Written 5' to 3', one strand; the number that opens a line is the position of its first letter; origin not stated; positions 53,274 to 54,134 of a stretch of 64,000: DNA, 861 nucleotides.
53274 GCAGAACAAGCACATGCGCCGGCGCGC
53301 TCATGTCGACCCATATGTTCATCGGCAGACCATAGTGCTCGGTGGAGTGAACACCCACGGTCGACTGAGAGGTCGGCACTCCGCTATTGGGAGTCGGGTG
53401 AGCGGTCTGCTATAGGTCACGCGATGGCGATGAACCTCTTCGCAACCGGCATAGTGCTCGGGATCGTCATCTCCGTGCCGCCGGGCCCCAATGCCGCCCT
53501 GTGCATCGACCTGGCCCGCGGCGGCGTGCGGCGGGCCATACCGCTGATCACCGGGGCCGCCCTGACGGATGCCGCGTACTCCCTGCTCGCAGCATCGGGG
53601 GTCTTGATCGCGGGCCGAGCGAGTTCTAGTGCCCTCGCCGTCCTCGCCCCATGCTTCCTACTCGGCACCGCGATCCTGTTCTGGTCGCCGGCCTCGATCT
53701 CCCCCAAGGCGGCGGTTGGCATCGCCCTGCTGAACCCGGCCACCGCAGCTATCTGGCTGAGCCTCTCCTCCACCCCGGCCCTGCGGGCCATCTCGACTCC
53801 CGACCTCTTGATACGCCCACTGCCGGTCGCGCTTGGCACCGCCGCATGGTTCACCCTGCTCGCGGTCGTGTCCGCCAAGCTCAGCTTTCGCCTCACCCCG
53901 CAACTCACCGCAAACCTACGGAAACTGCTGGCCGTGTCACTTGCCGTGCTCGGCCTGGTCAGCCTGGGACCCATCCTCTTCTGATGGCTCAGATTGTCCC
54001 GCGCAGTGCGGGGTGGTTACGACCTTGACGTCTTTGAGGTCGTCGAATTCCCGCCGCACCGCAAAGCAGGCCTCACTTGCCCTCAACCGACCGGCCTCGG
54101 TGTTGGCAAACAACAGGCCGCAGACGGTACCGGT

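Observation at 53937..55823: Unusual fusion of an RNxxxH (HEPN-like) domain to a PduX-like GHMP kinase, in a low-GC gene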

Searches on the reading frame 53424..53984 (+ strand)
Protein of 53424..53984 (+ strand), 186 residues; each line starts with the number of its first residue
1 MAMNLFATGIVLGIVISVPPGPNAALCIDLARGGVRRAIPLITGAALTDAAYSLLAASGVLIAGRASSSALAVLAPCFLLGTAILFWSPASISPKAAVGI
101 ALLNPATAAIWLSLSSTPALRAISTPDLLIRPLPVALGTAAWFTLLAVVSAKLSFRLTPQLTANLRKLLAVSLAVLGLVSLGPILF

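Call 23: search_protein_families(library=ncbifam, proteins=[window:53424-53984:+], max_evalue=0.001)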
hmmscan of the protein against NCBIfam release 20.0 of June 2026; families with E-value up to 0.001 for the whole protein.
window:53424-53984:+ (186 aa): 0 families
